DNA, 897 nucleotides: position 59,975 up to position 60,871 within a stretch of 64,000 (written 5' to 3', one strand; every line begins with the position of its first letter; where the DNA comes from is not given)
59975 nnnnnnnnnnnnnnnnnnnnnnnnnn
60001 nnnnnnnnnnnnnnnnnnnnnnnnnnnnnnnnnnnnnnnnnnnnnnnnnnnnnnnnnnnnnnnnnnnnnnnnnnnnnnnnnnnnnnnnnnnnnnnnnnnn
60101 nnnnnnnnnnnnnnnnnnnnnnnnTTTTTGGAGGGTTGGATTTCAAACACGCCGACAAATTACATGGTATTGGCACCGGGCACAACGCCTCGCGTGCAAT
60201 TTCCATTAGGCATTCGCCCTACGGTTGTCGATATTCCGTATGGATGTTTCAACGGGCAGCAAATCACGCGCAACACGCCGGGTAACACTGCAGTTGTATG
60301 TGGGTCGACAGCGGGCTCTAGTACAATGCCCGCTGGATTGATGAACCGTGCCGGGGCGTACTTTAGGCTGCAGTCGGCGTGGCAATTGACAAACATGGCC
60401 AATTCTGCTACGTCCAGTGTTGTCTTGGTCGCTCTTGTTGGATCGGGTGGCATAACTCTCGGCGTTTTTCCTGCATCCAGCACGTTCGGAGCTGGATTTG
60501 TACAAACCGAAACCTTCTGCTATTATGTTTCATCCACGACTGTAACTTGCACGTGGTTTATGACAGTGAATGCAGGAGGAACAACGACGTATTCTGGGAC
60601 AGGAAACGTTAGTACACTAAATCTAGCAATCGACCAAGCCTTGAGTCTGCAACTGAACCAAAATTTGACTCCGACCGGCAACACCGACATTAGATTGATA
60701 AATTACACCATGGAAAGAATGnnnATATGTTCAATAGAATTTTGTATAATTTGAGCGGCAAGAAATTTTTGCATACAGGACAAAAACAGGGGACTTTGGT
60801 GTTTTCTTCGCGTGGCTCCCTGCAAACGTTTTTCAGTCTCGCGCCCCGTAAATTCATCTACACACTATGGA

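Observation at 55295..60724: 1809-aa membrane-anchored, sequon-saturated fibre-like protein with several nested repeat systems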

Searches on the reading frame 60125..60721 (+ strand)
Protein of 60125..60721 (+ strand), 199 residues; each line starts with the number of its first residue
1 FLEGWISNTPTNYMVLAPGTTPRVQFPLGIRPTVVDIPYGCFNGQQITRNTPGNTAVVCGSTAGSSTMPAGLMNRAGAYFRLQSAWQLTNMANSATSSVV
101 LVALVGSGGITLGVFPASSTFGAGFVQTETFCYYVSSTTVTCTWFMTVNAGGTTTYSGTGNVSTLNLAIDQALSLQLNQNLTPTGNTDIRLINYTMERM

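Call 48: find_homologous_proteins(query=A2, max_evalue=0.001)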
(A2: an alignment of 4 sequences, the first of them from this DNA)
Query A2 (4 sequences): 8000 candidates shared short words with the query, none scored E <= 0.001.

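Call 50: find_related_loci(query=A2, collection=viral_contigs, flank=10000)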
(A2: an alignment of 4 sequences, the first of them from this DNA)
Query A2 (199 aa) in viral_contigs; peptide patterns used: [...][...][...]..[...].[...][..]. (x = any residue, [..] = any of these).
171 stretches matched a pattern, but none encodes a relative of the query by tblastn (E <= 1e-3).

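Call 64: predict_structure(alignment_id=A5)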
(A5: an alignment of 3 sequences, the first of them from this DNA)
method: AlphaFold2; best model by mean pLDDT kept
length: 177 residues; sequences in the alignment: 3
mean_pLDDT: 70.2   pTM: 0.70
mean pLDDT of the five models: 70.2, 69.8, 68.2, 59.4, 58.3
residues with pLDDT >= 90: 8; 70-90: 95; 50-70: 49; < 50: 25
segments of 3 or more residues with pLDDT < 50: 1-16, 39-47
pLDDT, mean of each block of 10 residues (from residue 1): 36 48 64 64 46 75 81 74 79 82 88 82 86 79 61 73 74 73
secondary structure, 60 per line:
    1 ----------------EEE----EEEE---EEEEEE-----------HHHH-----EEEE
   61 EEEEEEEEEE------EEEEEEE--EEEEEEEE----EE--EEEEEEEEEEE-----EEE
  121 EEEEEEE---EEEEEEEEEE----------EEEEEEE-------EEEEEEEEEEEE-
elements in order: E17-19 E24-27 E31-36 H48-51 E57-70 E77-83 E86-93 E102-112 E118-127 E131-140 E151-157 E165-176

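Call 68: fold_search(model_id=the predicted structure, library=pdb)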
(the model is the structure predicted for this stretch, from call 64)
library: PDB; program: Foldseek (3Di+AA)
matches with E <= 10: 1385; with E <= 0.001: 35
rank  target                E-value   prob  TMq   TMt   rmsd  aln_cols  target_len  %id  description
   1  9vbx_A                6.2e-05  1.00  0.44  0.36  10.0       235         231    8  Lectin FRIL from Lablab purpureus complexed to Lewis X tetrasaccharide (released 2026-03-18)
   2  9k09_A                6.5e-05  1.00  0.33  0.19  11.5       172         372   14  Cyanophage A4 portal-tail complex (released 2025-04-09)
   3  8ke9_A                8.1e-05  1.00  0.38  0.33   7.2       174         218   13  The CBD domain of cyanophage A-1(L) short tail fiber (released 2024-04-10)
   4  5eyx_A                1.6e-04  1.00  0.45  0.36   7.6       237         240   10  Monoclinic Form of Centrolobium tomentosum seed lectin (CTL) complexed with Man1-3Man-OMe. (released 2016-03-16)
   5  4isq_A                2.0e-04  0.99  0.32  0.17  13.1       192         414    8  Binding domain of Botulinum neurotoxin DC in complex with human synaptotagmin I (released 2013-08-14)
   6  1fx5_B                2.3e-04  1.00  0.41  0.32  12.4       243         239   11  CRYSTAL STRUCTURE ANALYSIS OF ULEX EUROPAEUS LECTIN I (released 2001-01-17)
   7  9vbz_A                2.3e-04  1.00  0.42  0.34  10.4       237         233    8  Lectin FRIL from Lablab purpureus complexed to oligomannose (released 2026-03-18)
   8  3zvx_B                3.2e-04  1.00  0.48  0.38   6.7       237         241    7  STRUCTURE OF THE LECTIN FROM PLATYPODIUM ELEGANS IN COMPLEX WITH A TRIMANNOSIDE (released 2012-01-11)
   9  5kxb_A                3.2e-04  1.00  0.45  0.35  10.4       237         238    7  Wisteria floribunda lectin in complex with GalNAc (released 2016-09-14)
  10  4u2a                  3.7e-04  1.00  0.38  0.31   6.9       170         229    9  Structure of a lectin from the seeds of Vatairea macrocarpa complexed with GalNAc (released 2014-12-31)
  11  4d69_G                3.7e-04  1.00  0.40  0.32  12.2       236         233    7  SOYBEAN AGGLUTININ FROM GLYCINE MAX IN COMPLEX WITH THE ANTIGEN Tn (released 2014-11-19)
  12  9vbw_A                4.4e-04  0.97  0.35  0.29  13.0       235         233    9  Lectin FRIL from Lablab purpureus complexed to Lewis X tetrasaccharide (released 2026-03-18)
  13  2gme_A                4.4e-04  0.97  0.34  0.28  14.3       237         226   10  Metal-free (apo) P. angolensis seed lectin (released 2006-07-25)
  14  3zyr_B                4.9e-04  1.00  0.47  0.37   6.7       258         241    6  Structure of the lectin from Platypodium elegans in complex with heptasaccharide (released 2012-01-11)
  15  9vbw_L                5.4e-04  1.00  0.42  0.34   8.4       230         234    8  Lectin FRIL from Lablab purpureus complexed to Lewis X tetrasaccharide (released 2026-03-18)
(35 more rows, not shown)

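Call 71: fold_search(model_id=the predicted structure, library=viral)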
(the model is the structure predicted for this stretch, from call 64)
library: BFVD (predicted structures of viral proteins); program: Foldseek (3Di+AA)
matches with E <= 10: 1545; with E <= 0.001: 165
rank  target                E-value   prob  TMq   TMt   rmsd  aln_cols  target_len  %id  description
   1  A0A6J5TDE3            7.5e-09  1.00  0.62  0.30   7.1       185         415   17  Uncharacterized protein [uncultured Caudovirales phage]
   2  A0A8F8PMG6            1.2e-08  1.00  0.52  0.54   7.3       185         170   16  Uncharacterized protein [Clandestinovirus]
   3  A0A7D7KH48            1.3e-08  1.00  0.46  0.16   7.1       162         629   13  Uncharacterized protein [Alteromonas phage ZP6]
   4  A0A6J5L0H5            1.5e-08  1.00  0.63  0.49   6.2       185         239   17  Uncharacterized protein [uncultured Caudovirales phage]
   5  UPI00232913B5         1.6e-08  1.00  0.60  0.17   4.1       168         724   12  (no name look-up for this kind of identifier)
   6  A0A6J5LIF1            1.9e-08  1.00  0.63  0.40   5.7       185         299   17  Uncharacterized protein [uncultured Caudovirales phage]
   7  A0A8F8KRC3            2.4e-07  1.00  0.48  0.41   7.9       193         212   21  Uncharacterized protein [Clandestinovirus]
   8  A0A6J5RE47            2.5e-07  1.00  0.53  0.51   6.1       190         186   14  Uncharacterized protein [uncultured Caudovirales phage]
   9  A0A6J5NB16            8.8e-07  1.00  0.59  0.16   5.1       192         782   13  Uncharacterized protein [uncultured Caudovirales phage]
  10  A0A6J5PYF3            1.2e-06  1.00  0.59  0.24   7.8       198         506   16  Uncharacterized protein [uncultured Caudovirales phage]
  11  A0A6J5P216            1.3e-06  1.00  0.43  0.28   8.1       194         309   11  Uncharacterized protein [uncultured Caudovirales phage]
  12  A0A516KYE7            2.6e-06  1.00  0.31  0.31  12.8       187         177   10  (no name in the UniProt tables at hand)
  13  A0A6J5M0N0            2.9e-06  1.00  0.45  0.13   6.0       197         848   13  Phage tail repeat like [uncultured Caudovirales phage]
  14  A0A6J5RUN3            3.4e-06  1.00  0.40  0.21   7.5       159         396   16  Uncharacterized protein [uncultured Caudovirales phage]
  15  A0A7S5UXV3            3.8e-06  1.00  0.30  0.22  11.8       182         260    9  Uncharacterized protein [Rhizobium phage RHph_Y65]
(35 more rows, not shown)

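Call 112: search_solved_structures(query=A5, max_evalue=1)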
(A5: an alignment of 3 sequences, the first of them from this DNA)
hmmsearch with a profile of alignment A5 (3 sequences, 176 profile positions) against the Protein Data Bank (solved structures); distinct sequences matched with E-value up to 1: 21.
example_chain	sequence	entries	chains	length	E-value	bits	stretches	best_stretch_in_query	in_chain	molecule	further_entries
7vpt_A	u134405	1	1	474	0.04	17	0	58-91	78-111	C. glabrata importin alpha ARM domain - Upc2 NLS fusion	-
7vps_A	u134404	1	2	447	0.045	16.9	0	58-91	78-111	Importin subunit alpha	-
4rxh_B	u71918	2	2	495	0.079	16.1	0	59-91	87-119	Importin subunit alpha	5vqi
4tnm_A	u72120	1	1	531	0.2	14.7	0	60-97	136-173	Importin subunit alpha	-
3tj3_A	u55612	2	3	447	0.36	13.9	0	59-99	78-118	Importin subunit alpha-1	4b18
2jdq_A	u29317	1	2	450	0.36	13.9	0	59-99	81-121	IMPORTIN ALPHA-1 SUBUNIT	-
1bk6_A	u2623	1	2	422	0.39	13.8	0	59-90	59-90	KARYOPHERIN ALPHA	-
1bk5_A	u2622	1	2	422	0.39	13.8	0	59-90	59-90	KARYOPHERIN ALPHA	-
4pvz_A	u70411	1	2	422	0.39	13.8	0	59-90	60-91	Importin subunit alpha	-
4xzr_B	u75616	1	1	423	0.39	13.8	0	59-90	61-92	Importin subunit alpha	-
5h2w_A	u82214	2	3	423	0.39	13.8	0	59-90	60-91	Importin subunit alpha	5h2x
6wx9_A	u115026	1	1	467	0.4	13.8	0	59-99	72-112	Importin subunit alpha-5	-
1ee4_A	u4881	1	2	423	0.41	13.7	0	59-90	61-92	KARYOPHERIN ALPHA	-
1ee5_A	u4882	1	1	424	0.41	13.7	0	59-90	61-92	KARYOPHERIN ALPHA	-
1un0_A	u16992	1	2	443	0.46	13.6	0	59-90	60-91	IMPORTIN ALPHA SUBUNIT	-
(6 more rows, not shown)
